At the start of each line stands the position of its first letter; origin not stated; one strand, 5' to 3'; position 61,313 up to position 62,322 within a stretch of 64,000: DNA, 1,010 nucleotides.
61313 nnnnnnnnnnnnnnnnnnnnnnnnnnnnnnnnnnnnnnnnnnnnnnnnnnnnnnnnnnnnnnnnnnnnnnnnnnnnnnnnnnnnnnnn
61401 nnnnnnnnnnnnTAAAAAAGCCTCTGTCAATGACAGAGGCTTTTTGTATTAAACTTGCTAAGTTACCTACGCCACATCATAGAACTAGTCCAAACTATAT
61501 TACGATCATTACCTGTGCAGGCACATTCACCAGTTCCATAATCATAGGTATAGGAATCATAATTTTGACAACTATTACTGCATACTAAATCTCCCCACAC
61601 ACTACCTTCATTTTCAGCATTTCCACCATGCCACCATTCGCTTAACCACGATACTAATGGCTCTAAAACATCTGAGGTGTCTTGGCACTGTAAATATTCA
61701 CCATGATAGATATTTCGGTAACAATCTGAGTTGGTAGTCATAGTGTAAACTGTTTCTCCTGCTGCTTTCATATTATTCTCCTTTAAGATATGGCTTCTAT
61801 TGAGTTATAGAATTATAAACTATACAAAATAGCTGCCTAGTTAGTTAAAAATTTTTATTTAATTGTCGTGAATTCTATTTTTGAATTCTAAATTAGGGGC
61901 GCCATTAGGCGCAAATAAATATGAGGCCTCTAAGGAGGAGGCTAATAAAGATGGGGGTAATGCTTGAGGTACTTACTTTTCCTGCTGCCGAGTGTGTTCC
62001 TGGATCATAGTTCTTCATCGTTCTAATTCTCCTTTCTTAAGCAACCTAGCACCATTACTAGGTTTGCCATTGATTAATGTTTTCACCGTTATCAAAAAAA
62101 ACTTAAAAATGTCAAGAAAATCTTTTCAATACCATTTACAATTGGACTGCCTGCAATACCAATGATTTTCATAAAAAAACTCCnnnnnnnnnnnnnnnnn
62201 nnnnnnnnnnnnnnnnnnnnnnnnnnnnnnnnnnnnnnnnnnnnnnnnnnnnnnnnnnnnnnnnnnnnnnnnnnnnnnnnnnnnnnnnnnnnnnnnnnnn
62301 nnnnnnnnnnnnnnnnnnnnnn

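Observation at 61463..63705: Tripartite HipB-HipS-HipT toxin-antitoxin module followed by an unannotated small peptide and a Cys-rich protein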

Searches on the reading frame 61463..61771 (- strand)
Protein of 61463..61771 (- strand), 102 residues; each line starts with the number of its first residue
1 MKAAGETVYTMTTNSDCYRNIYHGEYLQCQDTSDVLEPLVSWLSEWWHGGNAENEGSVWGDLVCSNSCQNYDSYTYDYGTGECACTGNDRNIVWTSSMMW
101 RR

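Call 3: search_protein_families(library=pfam, proteins=[window:61463-61771:-], max_evalue=1)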
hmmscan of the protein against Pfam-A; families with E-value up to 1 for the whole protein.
window:61463-61771:- (102 aa): 0 families

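Call 7: find_encoding_contigs(protein=window:61463-61771:-, flank=6000, max_places=8)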
Protein window:61463-61771:- (102 aa): no gene with exactly this product is on record in the collection.

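Call 9: find_homologous_proteins(query=window:61463-61771:-, max_evalue=0.01)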
Query window:61463-61771:- (102 aa): 2 proteins with E <= 0.01 among 2 candidates.
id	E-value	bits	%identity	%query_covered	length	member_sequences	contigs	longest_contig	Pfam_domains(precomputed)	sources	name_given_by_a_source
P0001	2.7e-66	239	100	100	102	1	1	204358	-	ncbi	ncbi:MAG: hypothetical protein ABH859_02540 [Pseudomonadota bacterium]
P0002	9.3e-20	89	48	88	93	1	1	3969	-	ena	-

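Call 10: find_encoding_contigs(protein=P0002, flank=5000)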
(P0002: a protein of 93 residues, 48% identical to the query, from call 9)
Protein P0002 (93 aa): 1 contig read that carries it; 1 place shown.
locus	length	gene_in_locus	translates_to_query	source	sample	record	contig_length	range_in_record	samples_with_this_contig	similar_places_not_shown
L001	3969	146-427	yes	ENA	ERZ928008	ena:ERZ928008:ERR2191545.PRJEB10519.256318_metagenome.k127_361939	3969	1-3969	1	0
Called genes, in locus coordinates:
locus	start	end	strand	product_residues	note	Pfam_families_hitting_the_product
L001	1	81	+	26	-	?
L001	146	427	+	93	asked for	-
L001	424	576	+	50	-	-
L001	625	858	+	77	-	-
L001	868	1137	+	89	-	-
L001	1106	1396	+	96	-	-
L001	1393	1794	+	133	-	-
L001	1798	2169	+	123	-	-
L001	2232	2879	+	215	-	PF01469:Pentapeptide_2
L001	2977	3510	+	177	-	-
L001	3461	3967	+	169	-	?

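Call 11: find_encoding_contigs(protein=P0001, flank=10000)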
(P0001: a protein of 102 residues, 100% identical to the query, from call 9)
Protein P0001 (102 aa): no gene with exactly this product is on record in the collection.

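Call 22: find_related_loci(query=A1, collection=viral_contigs, flank=5000)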
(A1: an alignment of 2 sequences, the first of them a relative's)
Query A1 (102 aa) in viral_contigs; peptide patterns used: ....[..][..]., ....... (x = any residue, [..] = any of these).
42 stretches matched a pattern, but none encodes a relative of the query by tblastn (E <= 1e-3).

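Call 34: search_protein_representatives(alignment_id=A1)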
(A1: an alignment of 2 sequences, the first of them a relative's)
Query: 2 sequences, 107 profile positions. Proteins with E-value up to 0.001 (for the whole library): 15; up to 1e-10: 3; up to 1e-30: 2. The best 15 are listed.
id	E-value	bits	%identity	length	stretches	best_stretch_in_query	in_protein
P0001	3.5e-58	210.5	-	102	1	1-101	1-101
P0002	5.8e-50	184.1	-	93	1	7-107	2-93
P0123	9.9e-11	57.9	-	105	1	40-90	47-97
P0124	5.9e-09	52.2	-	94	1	51-95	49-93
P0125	1.4e-08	50.9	-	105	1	31-88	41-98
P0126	3.7e-07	46.4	-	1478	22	39-68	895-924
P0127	3.9e-07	46.3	-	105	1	35-88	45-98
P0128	2.6e-06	43.7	-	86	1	28-103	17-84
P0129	1.9e-05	40.9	-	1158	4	5-46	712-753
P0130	3.9e-05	39.9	-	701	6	6-39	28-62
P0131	6.0e-05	39.3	-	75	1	38-102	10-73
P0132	1.6e-04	37.9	-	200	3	37-69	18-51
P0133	1.7e-04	37.9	-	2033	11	4-82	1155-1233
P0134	1.7e-04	37.9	-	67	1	54-92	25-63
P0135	5.0e-04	36.3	-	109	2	54-102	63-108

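Call 36: find_encoding_contigs(protein=P0123, flank=5000, max_places=3)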
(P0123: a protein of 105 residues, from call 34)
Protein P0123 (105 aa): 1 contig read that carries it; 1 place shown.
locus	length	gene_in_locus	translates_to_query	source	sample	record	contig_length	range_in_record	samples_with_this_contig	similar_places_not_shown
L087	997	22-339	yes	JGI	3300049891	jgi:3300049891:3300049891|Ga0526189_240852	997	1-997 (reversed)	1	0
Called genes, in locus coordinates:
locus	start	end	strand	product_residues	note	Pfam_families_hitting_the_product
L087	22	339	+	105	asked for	-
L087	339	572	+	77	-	-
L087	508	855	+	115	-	-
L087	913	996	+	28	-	?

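Call 37: find_encoding_contigs(protein=P0128, flank=5000, max_places=3)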
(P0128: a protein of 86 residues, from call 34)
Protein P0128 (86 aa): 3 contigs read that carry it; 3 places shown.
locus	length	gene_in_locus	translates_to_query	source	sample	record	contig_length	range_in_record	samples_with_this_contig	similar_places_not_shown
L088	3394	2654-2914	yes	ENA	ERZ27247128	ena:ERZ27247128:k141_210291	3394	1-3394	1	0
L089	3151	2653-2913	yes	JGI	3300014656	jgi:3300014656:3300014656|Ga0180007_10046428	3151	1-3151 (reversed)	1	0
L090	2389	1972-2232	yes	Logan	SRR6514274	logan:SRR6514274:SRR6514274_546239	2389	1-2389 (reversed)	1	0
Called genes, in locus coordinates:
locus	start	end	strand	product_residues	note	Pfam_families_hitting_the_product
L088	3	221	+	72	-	?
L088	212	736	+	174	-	-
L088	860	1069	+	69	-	-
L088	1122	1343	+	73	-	-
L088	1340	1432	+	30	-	-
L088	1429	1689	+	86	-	-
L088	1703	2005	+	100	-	PF08774:VRR_NUC (weak)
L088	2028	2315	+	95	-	-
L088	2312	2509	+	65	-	-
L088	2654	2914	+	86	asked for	-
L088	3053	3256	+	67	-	-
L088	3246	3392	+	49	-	?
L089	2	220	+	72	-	?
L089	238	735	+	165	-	-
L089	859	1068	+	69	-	-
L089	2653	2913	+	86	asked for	-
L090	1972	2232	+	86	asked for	-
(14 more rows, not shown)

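Call 49: search_protein_families(library=phrogs, proteins=[P0001, P0002, P0123, P0128, L001:424-576:+, L001:625-858:+, L001:868-1137:+, L001:1393-1794:+, L001:1798-2169:+, L001:2977-3510:+], max_evalue=0.01)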
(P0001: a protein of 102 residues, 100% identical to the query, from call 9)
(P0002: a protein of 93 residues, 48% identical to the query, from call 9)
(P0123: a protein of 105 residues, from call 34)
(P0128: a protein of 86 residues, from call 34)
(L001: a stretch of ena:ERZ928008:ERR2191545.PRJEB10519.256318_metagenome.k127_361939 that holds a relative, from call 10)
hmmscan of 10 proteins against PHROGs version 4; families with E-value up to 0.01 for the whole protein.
P0001 (102 aa): 0 families

P0002 (93 aa): 0 families

P0123 (105 aa): 0 families

P0128 (86 aa): 0 families

L001:424-576:+ (50 aa): 0 families

L001:625-858:+ (77 aa): 0 families

L001:868-1137:+ (89 aa): 0 families

L001:1393-1794:+ (133 aa): 0 families

L001:1798-2169:+ (123 aa): 0 families

L001:2977-3510:+ (177 aa): 11 families
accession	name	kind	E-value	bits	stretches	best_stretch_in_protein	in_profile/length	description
phrog_498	-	other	1e-13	51.7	1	9-125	32-142/633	DNA methyltransferase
phrog_620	-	DNA, RNA and nucleotide metabolism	1.4e-12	49.2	1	14-100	11-92/217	ParB-like partition protein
phrog_940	-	DNA, RNA and nucleotide metabolism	1.4e-07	32.1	1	14-156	8-139/388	nuclease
phrog_2159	-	DNA, RNA and nucleotide metabolism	8.9e-06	26.3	1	7-95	56-148/365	ParB-like partition protein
phrog_1033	-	DNA, RNA and nucleotide metabolism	5.6e-05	24.1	1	33-101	56-128/334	ParB-like partition protein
phrog_723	-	DNA, RNA and nucleotide metabolism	0.00027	21.8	1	14-125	15-124/223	ParB-like partition protein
phrog_9353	-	unknown function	0.00098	20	1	19-92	18-92/245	-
phrog_18056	-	DNA, RNA and nucleotide metabolism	0.0016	18.4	1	35-100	25-85/387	ParB-like partition nuclease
phrog_8071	-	DNA, RNA and nucleotide metabolism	0.0021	18.4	1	14-74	9-66/389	ParB-like partition protein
phrog_5475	-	unknown function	0.0082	16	1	15-75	6-62/458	-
phrog_15396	-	DNA, RNA and nucleotide metabolism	0.0089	16.9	1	26-124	18-108/258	ParB-like partition nuclease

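Call 53: find_related_loci(query=A4, collection=metagenome_contigs, flank=6000)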
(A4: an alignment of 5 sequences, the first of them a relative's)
Query A4 (102 aa) in metagenome_contigs; peptide patterns used: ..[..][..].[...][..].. (x = any residue, [..] = any of these).
97 stretches matched a pattern; 4 encode a relative of the query (tblastn E <= 1e-3); 4 distinct loci.
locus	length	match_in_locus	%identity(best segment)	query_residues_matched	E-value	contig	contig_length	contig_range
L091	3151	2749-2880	38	43-90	2e-8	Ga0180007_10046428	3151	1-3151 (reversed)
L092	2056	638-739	43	61-102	3e-8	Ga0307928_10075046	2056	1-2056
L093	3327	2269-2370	43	61-102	3e-8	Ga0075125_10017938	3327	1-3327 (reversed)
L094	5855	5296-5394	44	61-101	5e-7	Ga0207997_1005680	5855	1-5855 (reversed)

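Call 60: predict_structure(alignment_id=A3)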
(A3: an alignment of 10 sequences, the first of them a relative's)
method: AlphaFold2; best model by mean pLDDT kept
length: 102 residues; sequences in the alignment: 10
mean_pLDDT: 64.6   pTM: 0.43
mean pLDDT of the five models: 64.6, 61.8, 59.4, 59.0, 58.6
residues with pLDDT >= 90: 0; 70-90: 35; 50-70: 46; < 50: 21
segments of 3 or more residues with pLDDT < 50: 1-14, 97-102
pLDDT, mean of each block of 10 residues (from residue 1): 41 51 60 60 65 70 86 85 76 56 43
secondary structure, 60 per line:
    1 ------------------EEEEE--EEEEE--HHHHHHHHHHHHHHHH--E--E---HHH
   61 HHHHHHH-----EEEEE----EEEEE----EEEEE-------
elements in order: E19-23 E26-30 H33-48 H58-67 E73-77 E82-86 E91-95

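Call 61: search_dna_similar(query=window:61463-61771:-, collection=phages, mode=protein, max_evalue=1, max_rows=10)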
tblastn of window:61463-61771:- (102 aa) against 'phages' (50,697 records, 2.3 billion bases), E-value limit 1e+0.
No match.

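Call 63: search_protein_families(library=phrogs, proteins=[L094:1059-2054:+, L094:2103-2648:+, L094:2780-3199:+, L094:3192-3584:+, L094:4019-4435:+, L093:2544-3242:+, L088:1703-2005:+, L088:212-736:+, L088:2028-2315:+], max_evalue=0.001)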
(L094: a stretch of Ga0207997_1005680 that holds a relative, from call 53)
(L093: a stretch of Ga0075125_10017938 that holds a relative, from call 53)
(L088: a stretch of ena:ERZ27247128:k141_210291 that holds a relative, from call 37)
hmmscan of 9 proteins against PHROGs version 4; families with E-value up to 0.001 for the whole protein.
L094:1059-2054:+ (331 aa): 2 families
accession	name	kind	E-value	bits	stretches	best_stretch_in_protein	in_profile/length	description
phrog_968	-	DNA, RNA and nucleotide metabolism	6.3e-34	118.6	1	3-324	10-385/398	RNA ligase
phrog_548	-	DNA, RNA and nucleotide metabolism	1.8e-14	54.7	1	157-322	28-228/341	RNA ligase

L094:2103-2648:+ (181 aa): 8 families
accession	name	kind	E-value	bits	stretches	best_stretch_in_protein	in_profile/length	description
phrog_1035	-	DNA, RNA and nucleotide metabolism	3.5e-14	54.3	1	58-173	97-226/271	endonuclease VII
phrog_374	-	DNA, RNA and nucleotide metabolism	1.3e-13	51.7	1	3-145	192-339/617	HNH endonuclease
phrog_3322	-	DNA, RNA and nucleotide metabolism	3.1e-10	41.2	1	62-173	45-149/162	endonuclease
phrog_3118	-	DNA, RNA and nucleotide metabolism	1e-09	39.3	1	74-160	19-99/287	HNH endonuclease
phrog_18493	-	unknown function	3.1e-05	25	1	5-45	57-95/136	-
phrog_4592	-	moron, auxiliary metabolic gene and host takeover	6e-05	24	1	69-160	60-137/170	decoy of host sigma70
phrog_2118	-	DNA, RNA and nucleotide metabolism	7.7e-05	23.4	1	99-171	176-235/301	HNH endonuclease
phrog_1400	-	moron, auxiliary metabolic gene and host takeover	0.00095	20.1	0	71-165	11-94/251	Srd anti-sigma factor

L094:2780-3199:+ (139 aa): 0 families

L094:3192-3584:+ (130 aa): 0 families

L094:4019-4435:+ (138 aa): 1 family
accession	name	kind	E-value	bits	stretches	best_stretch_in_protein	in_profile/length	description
phrog_26039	-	unknown function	1.7e-24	87.3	1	43-131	40-128/129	-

L093:2544-3242:+ (232 aa): 5 families
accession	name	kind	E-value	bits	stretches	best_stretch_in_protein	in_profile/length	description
phrog_874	-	unknown function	6.2e-61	207.2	1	3-230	62-258/277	-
phrog_18361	-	unknown function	7.7e-18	66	1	128-230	1-87/92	-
phrog_27495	-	unknown function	4.9e-16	59.9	1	5-110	4-101/186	-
phrog_5217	-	unknown function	7e-06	26.7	1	54-84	149-179/293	-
phrog_28019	-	unknown function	3.9e-05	24.6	1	7-35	2-30/55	-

L088:1703-2005:+ (100 aa): 3 families
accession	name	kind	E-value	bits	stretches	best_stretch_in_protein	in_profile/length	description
phrog_93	-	DNA, RNA and nucleotide metabolism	2.2e-14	54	1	1-95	350-434/613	endonuclease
phrog_5702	-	DNA, RNA and nucleotide metabolism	1.9e-11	44.8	1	35-97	6-61/70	Holliday junction resolvase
phrog_824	-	unknown function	2.5e-07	31.9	1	31-96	109-168/265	-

L088:212-736:+ (174 aa): 0 families

L088:2028-2315:+ (95 aa): 4 families
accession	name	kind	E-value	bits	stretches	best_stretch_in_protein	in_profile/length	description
phrog_8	-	transcription regulation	7.8e-05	23.3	1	33-93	165-222/346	transcriptional regulator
phrog_2328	-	transcription regulation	8.2e-05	23.4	1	32-82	20-70/128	transcriptional repressor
phrog_4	-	transcription regulation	0.00055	20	1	30-88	139-193/400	transcriptional repressor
phrog_296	-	integration and excision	0.0006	19.6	1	29-82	229-283/626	DNA transposition protein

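Call 65: search_protein_families(library=ncbifam, proteins=[window:61463-61771:-], max_evalue=0.1)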
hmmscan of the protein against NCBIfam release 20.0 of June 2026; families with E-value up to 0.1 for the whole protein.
window:61463-61771:- (102 aa): 0 families

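Call 66: search_protein_families(library=padloc, proteins=[window:61463-61771:-], max_evalue=0.1)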
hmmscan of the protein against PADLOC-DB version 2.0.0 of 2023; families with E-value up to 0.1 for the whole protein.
window:61463-61771:- (102 aa): 0 families

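Call 70: find_related_loci(query=A4, collection=viral_contigs, flank=6000)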
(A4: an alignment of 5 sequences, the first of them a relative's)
Query A4 (102 aa) in viral_contigs; peptide patterns used: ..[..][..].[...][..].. (x = any residue, [..] = any of these).
3 stretches matched a pattern, but none encodes a relative of the query by tblastn (E <= 1e-3).

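Call 72: find_encoding_contigs(protein=P0125, flank=6000, max_places=3)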
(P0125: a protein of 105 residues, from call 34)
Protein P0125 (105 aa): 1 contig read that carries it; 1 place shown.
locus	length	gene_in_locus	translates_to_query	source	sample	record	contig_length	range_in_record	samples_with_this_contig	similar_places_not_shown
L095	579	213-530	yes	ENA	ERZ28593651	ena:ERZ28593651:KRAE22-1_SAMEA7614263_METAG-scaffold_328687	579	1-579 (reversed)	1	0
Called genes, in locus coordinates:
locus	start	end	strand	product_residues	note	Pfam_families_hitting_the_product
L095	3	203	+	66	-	?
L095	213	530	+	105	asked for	-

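Call 73: find_encoding_contigs(protein=P0124, flank=6000, max_places=3)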
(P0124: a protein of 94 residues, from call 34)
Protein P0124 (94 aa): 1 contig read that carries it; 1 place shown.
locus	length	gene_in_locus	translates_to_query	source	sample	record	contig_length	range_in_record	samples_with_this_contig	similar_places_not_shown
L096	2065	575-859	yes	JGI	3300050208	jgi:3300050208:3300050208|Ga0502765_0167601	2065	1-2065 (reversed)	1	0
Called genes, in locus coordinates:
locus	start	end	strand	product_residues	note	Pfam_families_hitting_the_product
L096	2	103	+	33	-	?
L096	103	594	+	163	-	-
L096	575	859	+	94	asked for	-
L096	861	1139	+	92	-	-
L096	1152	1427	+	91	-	-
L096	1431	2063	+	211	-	?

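Call 74: find_encoding_contigs(protein=P0135, flank=6000, max_places=3)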
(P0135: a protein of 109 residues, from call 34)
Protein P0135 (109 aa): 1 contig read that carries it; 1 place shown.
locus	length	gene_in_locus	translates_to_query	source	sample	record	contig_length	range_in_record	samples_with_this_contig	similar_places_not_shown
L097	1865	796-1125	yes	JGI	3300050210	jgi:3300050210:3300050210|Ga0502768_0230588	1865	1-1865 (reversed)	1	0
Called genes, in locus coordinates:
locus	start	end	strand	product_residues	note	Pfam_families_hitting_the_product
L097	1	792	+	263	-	?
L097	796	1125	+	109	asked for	-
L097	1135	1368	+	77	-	-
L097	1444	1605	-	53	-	-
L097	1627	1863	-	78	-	?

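Call 76: search_protein_families(library=pfam, proteins=[L097:1-792:+, L096:103-594:+, L096:1431-2063:+, L096:861-1139:+, L096:1152-1427:+, L087:339-572:+, L087:508-855:+, L094:1059-2054:+, L093:2544-3242:+], max_evalue=0.001)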
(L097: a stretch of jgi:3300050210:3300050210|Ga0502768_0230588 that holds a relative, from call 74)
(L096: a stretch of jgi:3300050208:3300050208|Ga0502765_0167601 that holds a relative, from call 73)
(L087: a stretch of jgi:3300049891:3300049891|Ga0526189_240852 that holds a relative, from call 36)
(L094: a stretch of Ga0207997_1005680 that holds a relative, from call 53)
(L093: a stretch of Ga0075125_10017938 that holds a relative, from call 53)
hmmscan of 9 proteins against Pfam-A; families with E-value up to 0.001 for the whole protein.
L097:1-792:+ (263 aa): 1 family
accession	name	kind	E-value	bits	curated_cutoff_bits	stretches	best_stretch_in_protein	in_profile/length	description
PF01555.25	N6_N4_Mtase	-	5.1e-27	95.7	26.7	1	188-255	159-220/221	DNA methylase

L096:103-594:+ (163 aa): 1 family
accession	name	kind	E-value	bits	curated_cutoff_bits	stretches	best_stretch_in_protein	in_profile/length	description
PF00754.31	F5_F8_type_C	-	8.2e-05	23.2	28.2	1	32-126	2-95/127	F5/8 type C domain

L096:1431-2063:+ (211 aa): 0 families

L096:861-1139:+ (92 aa): 0 families

L096:1152-1427:+ (91 aa): 0 families

L087:339-572:+ (77 aa): 0 families

L087:508-855:+ (115 aa): 0 families

L094:1059-2054:+ (331 aa): 2 families
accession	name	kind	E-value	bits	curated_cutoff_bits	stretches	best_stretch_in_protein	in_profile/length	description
PF09414.15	RNA_ligase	-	2.3e-25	90.1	27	1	161-323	2-171/171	RNA ligase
PF21189.3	PHA02142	-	0.00013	22.7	27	1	4-81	2-72/92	PHA02142 OB-fold domain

L093:2544-3242:+ (232 aa): 0 families

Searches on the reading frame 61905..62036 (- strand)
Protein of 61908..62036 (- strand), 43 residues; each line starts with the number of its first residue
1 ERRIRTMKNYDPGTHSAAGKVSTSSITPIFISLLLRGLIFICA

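Call 3: search_protein_families(library=pfam, proteins=[window:61905-62018:-], max_evalue=1)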
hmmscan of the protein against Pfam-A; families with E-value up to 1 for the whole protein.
window:61905-62018:- (37 aa): 0 families

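Call 27: find_homologous_proteins(query=window:61908-62036:-, max_evalue=10)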
Query seq(43 aa): no candidate shares three 5-residue words with the query. No homologue found.

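Call 65: search_protein_families(library=ncbifam, proteins=[window:61905-62018:-], max_evalue=0.1)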
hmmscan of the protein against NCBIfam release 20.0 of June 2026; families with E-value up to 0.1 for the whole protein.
window:61905-62018:- (37 aa): 0 families

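Call 66: search_protein_families(library=padloc, proteins=[window:61905-62018:-], max_evalue=0.1)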
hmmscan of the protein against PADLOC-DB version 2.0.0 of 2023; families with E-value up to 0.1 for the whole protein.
window:61905-62018:- (37 aa): 0 families

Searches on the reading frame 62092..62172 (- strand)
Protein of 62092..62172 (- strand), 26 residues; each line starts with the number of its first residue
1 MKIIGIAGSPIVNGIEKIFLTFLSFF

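Call 3: search_protein_families(library=pfam, proteins=[window:62092-62172:-], max_evalue=1)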
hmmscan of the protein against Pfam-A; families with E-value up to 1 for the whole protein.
window:62092-62172:- (26 aa): 0 families

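Call 65: search_protein_families(library=ncbifam, proteins=[window:62092-62172:-], max_evalue=0.1)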
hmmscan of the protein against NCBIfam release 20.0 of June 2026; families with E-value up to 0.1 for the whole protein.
window:62092-62172:- (26 aa): 0 families

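Call 66: search_protein_families(library=padloc, proteins=[window:62092-62172:-], max_evalue=0.1)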
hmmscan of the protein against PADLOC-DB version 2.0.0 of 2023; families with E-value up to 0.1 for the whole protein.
window:62092-62172:- (26 aa): 0 families
